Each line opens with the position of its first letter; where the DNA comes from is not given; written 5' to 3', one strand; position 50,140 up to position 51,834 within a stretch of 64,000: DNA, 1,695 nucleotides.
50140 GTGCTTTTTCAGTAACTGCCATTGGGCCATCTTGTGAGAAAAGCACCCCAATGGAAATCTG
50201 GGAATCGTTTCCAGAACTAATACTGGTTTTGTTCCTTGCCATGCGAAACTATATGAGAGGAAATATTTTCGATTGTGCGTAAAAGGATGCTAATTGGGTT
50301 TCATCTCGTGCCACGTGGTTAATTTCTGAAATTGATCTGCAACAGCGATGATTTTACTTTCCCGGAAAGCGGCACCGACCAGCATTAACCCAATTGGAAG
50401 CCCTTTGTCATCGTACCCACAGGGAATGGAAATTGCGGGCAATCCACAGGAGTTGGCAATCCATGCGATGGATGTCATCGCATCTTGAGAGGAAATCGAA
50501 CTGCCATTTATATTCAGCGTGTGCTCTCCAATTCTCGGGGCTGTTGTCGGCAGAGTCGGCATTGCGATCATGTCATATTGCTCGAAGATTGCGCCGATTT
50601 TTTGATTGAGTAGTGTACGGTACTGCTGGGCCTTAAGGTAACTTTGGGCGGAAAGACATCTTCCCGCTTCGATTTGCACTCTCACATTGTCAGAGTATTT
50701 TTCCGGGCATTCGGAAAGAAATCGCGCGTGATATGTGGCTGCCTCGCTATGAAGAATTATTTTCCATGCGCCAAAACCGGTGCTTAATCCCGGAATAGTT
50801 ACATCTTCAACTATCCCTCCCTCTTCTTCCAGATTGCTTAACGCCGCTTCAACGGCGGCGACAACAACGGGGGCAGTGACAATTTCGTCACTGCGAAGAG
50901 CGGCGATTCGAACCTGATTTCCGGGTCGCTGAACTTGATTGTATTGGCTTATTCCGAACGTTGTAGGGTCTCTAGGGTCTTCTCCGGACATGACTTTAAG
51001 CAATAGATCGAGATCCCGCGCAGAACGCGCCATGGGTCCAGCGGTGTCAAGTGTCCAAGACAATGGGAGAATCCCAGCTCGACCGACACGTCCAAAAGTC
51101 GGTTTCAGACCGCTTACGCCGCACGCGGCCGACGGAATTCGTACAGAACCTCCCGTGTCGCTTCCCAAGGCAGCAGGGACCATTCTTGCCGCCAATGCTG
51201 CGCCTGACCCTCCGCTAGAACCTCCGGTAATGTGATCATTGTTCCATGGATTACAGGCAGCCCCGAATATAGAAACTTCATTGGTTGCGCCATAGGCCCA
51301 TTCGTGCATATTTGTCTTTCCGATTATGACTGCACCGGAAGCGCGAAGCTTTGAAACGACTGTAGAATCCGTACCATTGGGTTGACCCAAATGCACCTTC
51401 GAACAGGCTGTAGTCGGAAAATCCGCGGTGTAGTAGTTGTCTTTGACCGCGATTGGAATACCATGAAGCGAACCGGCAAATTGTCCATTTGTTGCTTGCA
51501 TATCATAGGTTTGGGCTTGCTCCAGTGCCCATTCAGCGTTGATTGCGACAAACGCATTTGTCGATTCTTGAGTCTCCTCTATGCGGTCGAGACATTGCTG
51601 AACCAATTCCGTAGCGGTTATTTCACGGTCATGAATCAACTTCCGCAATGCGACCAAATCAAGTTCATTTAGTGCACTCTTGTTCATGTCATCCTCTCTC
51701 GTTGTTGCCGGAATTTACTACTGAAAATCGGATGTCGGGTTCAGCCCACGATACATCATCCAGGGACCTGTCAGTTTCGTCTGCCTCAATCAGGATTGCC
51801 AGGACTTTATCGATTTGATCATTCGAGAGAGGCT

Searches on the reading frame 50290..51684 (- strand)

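Call 17: search_protein_families(library=pfam, proteins=[window:50290-51684:-], max_evalue=0.01)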
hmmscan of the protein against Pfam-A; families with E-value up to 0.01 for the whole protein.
window:50290-51684:- (464 aa): 1 family
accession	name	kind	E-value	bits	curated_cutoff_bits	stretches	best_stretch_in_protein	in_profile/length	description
PF01425.27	Amidase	-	8.1e-124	414.5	27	1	26-445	1-444/445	Amidase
